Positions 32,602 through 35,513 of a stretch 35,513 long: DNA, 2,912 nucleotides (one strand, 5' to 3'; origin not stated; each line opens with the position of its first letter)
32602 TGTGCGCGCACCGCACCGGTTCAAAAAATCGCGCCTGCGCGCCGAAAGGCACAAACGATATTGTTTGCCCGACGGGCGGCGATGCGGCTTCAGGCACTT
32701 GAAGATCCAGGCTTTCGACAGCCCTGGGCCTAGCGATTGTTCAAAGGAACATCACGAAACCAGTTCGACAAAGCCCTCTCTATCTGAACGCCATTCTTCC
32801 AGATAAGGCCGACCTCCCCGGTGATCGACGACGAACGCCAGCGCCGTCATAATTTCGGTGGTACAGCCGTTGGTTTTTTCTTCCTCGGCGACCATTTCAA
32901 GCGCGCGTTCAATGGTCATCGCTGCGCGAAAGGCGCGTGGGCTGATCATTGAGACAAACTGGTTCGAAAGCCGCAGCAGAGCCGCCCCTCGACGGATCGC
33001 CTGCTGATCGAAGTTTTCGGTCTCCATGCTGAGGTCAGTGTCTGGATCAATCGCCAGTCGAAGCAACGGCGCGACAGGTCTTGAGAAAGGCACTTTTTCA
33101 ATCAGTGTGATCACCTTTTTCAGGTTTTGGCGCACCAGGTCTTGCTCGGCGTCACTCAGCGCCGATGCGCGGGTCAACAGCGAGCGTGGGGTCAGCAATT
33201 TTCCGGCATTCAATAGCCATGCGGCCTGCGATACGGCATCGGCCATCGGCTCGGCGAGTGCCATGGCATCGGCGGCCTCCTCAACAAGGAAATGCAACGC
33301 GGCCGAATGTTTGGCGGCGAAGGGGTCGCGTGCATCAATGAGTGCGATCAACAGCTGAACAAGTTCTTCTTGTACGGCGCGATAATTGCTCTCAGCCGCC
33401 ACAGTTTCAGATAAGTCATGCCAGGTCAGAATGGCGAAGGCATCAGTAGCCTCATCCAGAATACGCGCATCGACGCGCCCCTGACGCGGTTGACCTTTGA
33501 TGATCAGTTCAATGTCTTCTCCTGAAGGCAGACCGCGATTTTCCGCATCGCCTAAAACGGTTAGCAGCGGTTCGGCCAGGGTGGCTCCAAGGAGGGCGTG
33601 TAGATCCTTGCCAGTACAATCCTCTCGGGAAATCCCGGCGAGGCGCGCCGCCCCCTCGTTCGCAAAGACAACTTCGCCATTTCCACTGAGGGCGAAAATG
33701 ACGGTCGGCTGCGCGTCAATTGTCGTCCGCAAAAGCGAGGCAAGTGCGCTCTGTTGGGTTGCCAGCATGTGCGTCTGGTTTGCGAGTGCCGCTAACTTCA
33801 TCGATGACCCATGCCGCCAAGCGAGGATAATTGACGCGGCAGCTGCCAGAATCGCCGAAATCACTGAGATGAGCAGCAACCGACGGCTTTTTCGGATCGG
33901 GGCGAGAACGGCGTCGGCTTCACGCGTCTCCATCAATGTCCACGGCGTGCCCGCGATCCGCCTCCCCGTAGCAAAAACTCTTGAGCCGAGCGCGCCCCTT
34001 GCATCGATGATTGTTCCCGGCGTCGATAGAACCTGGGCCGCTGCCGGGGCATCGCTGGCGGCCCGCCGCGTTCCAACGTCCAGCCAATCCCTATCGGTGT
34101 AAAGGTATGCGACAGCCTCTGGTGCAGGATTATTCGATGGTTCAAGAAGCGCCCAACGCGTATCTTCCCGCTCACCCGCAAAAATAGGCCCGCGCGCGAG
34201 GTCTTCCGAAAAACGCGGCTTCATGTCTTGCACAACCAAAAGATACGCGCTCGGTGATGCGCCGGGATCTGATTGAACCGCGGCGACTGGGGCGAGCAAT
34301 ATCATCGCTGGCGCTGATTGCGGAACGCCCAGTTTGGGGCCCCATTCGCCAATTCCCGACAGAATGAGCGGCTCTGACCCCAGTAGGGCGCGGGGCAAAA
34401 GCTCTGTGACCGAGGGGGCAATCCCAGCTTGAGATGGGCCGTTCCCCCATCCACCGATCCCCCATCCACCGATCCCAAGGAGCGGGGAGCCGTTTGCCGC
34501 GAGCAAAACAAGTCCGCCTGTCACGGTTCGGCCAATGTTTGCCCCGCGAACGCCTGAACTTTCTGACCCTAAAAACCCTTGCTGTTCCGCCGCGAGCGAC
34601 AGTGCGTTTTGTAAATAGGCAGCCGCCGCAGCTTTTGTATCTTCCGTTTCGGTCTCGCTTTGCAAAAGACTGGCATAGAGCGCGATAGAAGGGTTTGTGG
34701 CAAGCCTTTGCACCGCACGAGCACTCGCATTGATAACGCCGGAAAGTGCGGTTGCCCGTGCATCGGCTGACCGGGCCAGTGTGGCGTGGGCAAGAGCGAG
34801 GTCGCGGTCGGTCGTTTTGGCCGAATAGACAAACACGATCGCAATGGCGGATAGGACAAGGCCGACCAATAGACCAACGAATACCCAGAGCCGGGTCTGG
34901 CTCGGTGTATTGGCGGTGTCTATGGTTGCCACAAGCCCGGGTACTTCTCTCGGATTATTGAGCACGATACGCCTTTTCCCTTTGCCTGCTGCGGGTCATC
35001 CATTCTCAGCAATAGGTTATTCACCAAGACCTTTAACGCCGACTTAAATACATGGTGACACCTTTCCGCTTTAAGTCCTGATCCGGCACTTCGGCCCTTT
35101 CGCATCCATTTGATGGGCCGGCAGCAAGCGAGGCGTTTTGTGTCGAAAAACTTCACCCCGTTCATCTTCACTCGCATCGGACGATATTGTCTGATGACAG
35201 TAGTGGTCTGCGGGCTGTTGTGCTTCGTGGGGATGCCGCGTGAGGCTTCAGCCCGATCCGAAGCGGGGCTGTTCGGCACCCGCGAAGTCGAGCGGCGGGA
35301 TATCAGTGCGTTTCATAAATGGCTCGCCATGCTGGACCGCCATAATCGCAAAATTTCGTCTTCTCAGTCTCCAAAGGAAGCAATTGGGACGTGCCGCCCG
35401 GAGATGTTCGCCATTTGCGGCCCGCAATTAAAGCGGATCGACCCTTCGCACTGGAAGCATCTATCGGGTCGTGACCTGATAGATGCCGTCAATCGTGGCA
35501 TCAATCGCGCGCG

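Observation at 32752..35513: Candidate LapD/LapG-like inside-out switch built on a degenerate HD-GYP domain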

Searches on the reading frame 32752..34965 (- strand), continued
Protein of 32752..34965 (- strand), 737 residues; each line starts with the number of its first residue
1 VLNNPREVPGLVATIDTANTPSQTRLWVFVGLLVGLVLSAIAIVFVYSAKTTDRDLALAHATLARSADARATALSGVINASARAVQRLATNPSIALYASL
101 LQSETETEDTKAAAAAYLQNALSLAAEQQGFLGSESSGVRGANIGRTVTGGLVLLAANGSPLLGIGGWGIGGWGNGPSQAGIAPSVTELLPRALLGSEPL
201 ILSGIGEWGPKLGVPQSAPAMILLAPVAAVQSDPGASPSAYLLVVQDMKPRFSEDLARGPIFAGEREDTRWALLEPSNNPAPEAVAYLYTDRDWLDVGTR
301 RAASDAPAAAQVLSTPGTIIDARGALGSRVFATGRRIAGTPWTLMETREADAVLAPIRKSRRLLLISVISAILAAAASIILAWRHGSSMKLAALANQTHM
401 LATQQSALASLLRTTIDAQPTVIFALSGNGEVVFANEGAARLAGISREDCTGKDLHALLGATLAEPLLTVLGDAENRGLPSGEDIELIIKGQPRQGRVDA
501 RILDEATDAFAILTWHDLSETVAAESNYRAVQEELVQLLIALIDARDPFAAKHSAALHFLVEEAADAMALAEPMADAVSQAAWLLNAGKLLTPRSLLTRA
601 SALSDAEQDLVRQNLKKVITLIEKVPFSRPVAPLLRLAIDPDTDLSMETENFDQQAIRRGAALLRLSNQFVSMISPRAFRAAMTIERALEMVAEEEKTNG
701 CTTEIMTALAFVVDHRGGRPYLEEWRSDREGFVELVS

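Call 82: search_solved_structures(query=L103:2036-2680:-, max_evalue=0.01, show_alignments=2)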
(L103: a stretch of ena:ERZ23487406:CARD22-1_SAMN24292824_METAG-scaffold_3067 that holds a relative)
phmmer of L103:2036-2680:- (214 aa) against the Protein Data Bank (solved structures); distinct sequences matched with E-value up to 0.01: 15.
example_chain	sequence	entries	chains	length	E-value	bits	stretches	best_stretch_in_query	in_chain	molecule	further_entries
4fgo_A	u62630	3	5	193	7.2e-17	64.9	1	73-211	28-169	Periplasmic protein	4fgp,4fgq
4u65_E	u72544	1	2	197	8.5e-15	58.1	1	74-208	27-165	Putative cystine protease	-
6f0q_A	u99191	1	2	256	7.1e-08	35.5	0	155-188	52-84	Pizza6-AYW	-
6i3b_A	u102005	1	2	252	7.7e-08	35.4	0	155-188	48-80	cPizza6-AYW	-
6i37_A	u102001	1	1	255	2.9e-07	33.5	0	155-188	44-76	nv1Pizza6-AYW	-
6i38_A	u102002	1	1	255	3.1e-07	33.4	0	155-188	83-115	nv2Pizza6-AYW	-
6i3a_A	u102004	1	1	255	9.5e-07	31.8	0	155-188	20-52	v22Pizza6-AYW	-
6i39_A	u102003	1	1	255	1.2e-06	31.5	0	154-188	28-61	v31Pizza6-AYW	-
7zcj_A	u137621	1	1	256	2e-05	27.5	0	155-188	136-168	Pizza6-TNH-TSH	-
6f0s_A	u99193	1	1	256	4.9e-05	26.2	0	155-188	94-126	Pizza6-SYW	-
7zpw_A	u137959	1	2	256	6.4e-05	25.8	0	154-187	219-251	Pizza6-TSK-TSH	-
7zpz_A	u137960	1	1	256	7.2e-05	25.7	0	155-188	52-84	Pizza6-TSR-TSH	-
7zqg_A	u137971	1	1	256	0.00011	25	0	155-188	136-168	Pizza6-KSH-TSH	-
7zq2_A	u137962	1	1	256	0.00017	24.4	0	155-188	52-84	Pizza6-RSH-TSH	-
7zph_A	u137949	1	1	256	0.00025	23.9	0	158-188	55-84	Pizza6-TNK-RSH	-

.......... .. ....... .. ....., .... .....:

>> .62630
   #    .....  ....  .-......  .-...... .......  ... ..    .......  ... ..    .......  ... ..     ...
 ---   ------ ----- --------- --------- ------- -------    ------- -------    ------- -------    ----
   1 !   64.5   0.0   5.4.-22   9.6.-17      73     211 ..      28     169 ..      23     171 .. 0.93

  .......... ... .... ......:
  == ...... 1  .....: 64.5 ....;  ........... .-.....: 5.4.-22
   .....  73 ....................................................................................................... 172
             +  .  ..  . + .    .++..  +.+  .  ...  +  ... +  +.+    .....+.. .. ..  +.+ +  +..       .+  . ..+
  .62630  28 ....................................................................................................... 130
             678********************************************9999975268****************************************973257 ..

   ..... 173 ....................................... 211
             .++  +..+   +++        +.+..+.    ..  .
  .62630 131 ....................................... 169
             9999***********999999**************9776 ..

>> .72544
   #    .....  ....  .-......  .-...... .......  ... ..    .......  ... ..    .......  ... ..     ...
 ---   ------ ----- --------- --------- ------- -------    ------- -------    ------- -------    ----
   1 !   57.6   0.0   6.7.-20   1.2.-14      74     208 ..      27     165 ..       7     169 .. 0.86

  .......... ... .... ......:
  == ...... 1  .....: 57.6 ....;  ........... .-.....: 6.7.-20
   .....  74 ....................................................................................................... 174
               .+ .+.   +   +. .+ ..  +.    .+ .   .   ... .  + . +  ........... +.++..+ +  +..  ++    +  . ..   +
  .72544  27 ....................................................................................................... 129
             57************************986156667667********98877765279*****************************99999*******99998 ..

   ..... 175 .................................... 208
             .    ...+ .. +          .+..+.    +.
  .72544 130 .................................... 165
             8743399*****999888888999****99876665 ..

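Call 97: find_related_loci(query=window:32752-34965:-, collection=metagenome_contigs, flank=10000)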
Query window:32752-34965:- (737 aa) in metagenome_contigs; peptide patterns used: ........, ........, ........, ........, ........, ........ (x = any residue, [..] = any of these).
209 stretches matched a pattern, but none encodes a relative of the query by tblastn (E <= 1e-3).

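Call 102: list_cluster_members(proteins=[P0007, P0011, P0021, P0033, P0065, P0014])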
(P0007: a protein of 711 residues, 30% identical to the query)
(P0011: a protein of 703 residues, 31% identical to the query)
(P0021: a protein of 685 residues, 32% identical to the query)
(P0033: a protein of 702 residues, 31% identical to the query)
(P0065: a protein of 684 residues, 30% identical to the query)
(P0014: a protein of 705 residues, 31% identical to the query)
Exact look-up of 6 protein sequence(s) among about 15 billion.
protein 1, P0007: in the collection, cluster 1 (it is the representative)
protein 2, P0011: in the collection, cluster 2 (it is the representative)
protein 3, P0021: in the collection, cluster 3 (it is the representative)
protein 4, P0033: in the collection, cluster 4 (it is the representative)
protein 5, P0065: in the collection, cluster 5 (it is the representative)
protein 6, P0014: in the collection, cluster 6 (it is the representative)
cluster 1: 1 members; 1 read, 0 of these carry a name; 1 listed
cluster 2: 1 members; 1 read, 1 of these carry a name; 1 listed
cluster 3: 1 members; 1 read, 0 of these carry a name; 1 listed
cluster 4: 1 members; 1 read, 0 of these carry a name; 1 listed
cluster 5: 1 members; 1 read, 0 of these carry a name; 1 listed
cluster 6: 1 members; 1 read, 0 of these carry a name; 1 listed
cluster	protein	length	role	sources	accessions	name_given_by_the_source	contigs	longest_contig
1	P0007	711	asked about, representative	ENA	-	-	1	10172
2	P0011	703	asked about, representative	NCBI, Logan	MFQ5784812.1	MAG: HD-GYP domain-containing protein [Alphaproteobacteria bacterium]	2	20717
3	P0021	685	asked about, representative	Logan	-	-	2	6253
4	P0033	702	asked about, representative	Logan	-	-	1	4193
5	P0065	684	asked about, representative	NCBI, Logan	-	-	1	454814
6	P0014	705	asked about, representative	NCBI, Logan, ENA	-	-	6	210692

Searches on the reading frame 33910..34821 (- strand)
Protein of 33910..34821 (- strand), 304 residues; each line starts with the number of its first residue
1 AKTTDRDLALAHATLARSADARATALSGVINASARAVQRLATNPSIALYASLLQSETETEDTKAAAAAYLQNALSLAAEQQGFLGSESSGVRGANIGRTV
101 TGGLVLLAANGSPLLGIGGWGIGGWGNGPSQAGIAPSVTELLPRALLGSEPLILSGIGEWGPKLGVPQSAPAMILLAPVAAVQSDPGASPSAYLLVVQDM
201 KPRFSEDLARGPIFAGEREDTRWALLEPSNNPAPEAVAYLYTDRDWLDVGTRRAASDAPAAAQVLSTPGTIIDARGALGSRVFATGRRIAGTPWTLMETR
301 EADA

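Call 87: predict_structure(alignment_id=A4)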
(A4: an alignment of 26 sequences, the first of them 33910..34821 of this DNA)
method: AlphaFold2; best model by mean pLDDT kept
length: 304 residues; sequences in the alignment: 26
mean_pLDDT: 83.8   pTM: 0.84
mean pLDDT of the five models: 83.8, 81.2, 80.6, 80.4, 79.0
residues with pLDDT >= 90: 161; 70-90: 89; 50-70: 40; < 50: 14
segments of 3 or more residues with pLDDT < 50: 89-92, 123-132
pLDDT, mean of each block of 10 residues (from residue 1): 92 93 92 95 96 95 95 93 73 57 91 85 42 68 86 80 78 93 90 93 77 70 85 72 70 76 94 92 95 93 89
secondary structure, 60 per line:
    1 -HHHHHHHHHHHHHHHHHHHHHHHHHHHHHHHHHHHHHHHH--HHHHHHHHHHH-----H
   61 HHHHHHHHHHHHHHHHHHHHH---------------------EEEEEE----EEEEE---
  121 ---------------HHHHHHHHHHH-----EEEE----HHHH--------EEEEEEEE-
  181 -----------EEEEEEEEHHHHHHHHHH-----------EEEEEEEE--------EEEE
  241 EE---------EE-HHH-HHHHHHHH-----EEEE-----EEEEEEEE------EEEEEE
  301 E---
elements in order: H2-41 H44-54 H60-81 E103-108 E113-117 H136-146 E152-155 H160-163 E172-179 E192-199 H200-209 E221-228 E237-242 H259-266 E272-275 E281-288 E295-301

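Call 90: fold_search(model_id=the predicted structure, library=pdb)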
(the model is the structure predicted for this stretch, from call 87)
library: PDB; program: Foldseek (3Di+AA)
matches with E <= 10: 530; with E <= 0.001: 23
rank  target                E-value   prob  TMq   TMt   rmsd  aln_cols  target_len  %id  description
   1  3e4p_B                1.5e-06  1.00  0.53  0.62   6.9       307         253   13  Crystal structure of malonate occupied DctB (released 2008-10-21)
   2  9rc2                  2.5e-06  1.00  0.57  0.66   5.5       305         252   14  DvhD, periplasmic domain (released 2026-03-04)
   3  2zbb_A                1.1e-05  1.00  0.51  0.59   7.3       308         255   11  P43 crystal of DctBp (released 2008-11-18)
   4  3e4o_A                1.3e-05  1.00  0.50  0.59   7.4       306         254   13  Crystal structure of succinate bound state DctB (released 2008-10-21)
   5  3lif_A                1.7e-05  1.00  0.58  0.70   5.3       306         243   11  Crystal Structure of the extracellular domain of the putative histidine kinase rpHK1S-Z16 (released 2010-05-05)
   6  3by9_A                1.8e-05  1.00  0.56  0.64   7.2       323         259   10  Crystal structure of the V. cholerae Histidine Kinase DctB Sensor Domain (released 2008-08-12)
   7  8w7p_B                2.2e-05  1.00  0.58  0.69   5.1       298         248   11  Extracellular domain of a sensor histidine kinase (released 2024-01-10)
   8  8bmv_A                5.4e-05  1.00  0.55  0.67   5.4       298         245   15  Ligand binding domain of the P. Putida receptor McpH in complex with Uric acid (released 2024-07-24)
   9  3lif_B                5.7e-05  1.00  0.56  0.69   5.5       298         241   11  Crystal Structure of the extracellular domain of the putative histidine kinase rpHK1S-Z16 (released 2010-05-05)
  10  9hvj                  6.4e-05  1.00  0.40  0.43   8.2       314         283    9  Ligand binding domain of Roseburia intestinalis L1-82 uracil chemoreceptor (dCache) in complex with uracil and acetate (released 2025-03-12)
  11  3by9_B                7.6e-05  1.00  0.54  0.62   7.3       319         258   10  Crystal structure of the V. cholerae Histidine Kinase DctB Sensor Domain (released 2008-08-12)
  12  8w7p_A                8.1e-05  1.00  0.54  0.64   6.1       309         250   12  Extracellular domain of a sensor histidine kinase (released 2024-01-10)
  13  8bmv_B                9.1e-05  1.00  0.58  0.69   5.3       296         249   15  Ligand binding domain of the P. Putida receptor McpH in complex with Uric acid (released 2024-07-24)
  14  4jgr_B                9.6e-05  1.00  0.48  0.67   6.1       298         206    9  The crystal structure of sporulation kinase D mutant sensor domain, R131A, from Bacillus subtilis subsp at 2.4A resolu (released 2013-05-15)
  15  9koo_B                1.8e-04  1.00  0.54  0.69   5.2       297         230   12  Ligand binding domain of Pseudomonas Aeruginosa PAO1 chemoreceptor PctA in complex with MHF (released 2025-11-26)
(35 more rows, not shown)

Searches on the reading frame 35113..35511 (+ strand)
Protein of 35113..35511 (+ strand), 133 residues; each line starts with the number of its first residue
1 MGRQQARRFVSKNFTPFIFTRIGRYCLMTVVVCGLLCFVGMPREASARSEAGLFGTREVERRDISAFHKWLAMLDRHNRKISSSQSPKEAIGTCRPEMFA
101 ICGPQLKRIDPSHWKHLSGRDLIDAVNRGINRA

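Call 5: search_protein_families(library=pfam, proteins=[window:35113-35511:+], max_evalue=1)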
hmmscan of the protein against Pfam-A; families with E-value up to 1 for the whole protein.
seq(133 aa): 0 families

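Call 6: search_protein_families(library=ncbifam, proteins=[window:35113-35511:+], max_evalue=1)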
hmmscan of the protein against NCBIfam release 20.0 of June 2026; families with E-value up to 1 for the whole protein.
seq(133 aa): 0 families

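Call 12: find_homologous_proteins(query=window:35113-35511:+, max_evalue=0.01)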
Query seq(133 aa) (133 aa): 1 proteins with E <= 0.01 among 10 candidates.
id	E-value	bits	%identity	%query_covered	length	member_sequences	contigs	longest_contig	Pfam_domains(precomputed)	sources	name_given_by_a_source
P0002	4.8e-79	281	99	93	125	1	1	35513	-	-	-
